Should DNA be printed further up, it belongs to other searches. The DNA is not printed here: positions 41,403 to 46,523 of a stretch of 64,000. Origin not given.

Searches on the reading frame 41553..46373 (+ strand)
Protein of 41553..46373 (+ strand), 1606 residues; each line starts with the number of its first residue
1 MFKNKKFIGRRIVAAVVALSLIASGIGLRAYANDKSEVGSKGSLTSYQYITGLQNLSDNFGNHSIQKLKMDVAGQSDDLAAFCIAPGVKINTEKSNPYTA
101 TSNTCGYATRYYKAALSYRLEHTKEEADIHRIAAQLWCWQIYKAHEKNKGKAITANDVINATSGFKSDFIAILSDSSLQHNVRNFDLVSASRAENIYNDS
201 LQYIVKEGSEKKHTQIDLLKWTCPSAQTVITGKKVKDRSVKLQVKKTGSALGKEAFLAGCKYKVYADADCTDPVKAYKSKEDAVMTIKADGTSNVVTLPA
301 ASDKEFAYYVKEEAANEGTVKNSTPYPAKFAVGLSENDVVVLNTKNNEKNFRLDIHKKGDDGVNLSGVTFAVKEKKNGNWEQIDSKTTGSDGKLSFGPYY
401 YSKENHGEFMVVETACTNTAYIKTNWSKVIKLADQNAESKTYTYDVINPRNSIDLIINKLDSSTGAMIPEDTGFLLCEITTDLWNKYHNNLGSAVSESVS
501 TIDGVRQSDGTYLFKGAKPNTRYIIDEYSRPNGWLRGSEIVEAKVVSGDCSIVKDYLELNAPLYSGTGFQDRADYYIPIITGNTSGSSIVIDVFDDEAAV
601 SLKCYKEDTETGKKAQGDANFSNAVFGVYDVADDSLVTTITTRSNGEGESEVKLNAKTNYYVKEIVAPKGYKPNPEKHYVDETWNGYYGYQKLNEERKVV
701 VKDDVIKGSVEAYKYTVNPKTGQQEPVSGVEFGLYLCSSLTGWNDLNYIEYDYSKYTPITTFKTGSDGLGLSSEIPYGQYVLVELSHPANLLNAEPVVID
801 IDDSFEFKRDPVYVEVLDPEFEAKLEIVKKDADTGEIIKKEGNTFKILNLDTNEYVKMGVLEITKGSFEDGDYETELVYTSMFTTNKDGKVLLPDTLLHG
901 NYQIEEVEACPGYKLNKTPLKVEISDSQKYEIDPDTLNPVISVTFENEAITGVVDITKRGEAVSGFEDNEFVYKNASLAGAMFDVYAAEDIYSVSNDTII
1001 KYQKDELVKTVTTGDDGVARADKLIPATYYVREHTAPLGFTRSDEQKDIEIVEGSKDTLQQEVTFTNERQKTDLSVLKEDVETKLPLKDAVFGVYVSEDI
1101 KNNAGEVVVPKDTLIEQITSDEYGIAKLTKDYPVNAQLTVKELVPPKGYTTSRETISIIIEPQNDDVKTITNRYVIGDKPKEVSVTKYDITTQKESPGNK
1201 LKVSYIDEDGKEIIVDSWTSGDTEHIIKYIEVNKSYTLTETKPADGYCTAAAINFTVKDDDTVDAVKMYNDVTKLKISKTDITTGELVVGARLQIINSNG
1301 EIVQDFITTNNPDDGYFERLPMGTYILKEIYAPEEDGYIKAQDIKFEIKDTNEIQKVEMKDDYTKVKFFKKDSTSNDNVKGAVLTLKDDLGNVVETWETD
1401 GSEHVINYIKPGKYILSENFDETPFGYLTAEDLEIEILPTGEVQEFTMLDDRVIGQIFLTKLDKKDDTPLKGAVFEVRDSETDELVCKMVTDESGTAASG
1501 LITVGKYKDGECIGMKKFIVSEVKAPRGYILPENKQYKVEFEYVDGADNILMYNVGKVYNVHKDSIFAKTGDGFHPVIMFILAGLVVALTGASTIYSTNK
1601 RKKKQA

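Call 58: search_protein_families(library=pfam, proteins=[window:41553-46373:+], max_evalue=0.001)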
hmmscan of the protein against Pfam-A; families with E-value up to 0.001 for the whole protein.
window:41553-46373:+ (1606 aa): 4 families
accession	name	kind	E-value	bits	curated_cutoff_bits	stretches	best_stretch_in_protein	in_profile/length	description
PF17802.7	SpaA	-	7.6e-94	308.5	23.1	9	1274-1362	2-90/91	Prealbumin-like fold domain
PF13620.12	CarboxypepD_reg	-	9.5e-05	23.1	32.3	0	1281-1327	8-52/82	Carboxypeptidase regulatory-like domain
PF11974.14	bMG3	-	0.00012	22.4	34.9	0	367-440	30-101/103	Bacterial alpha-2-macroglobulin MG3 domain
PF17210.9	SdrD_B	-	0.0004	21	29.7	0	1000-1050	31-80/112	SdrD B-like domain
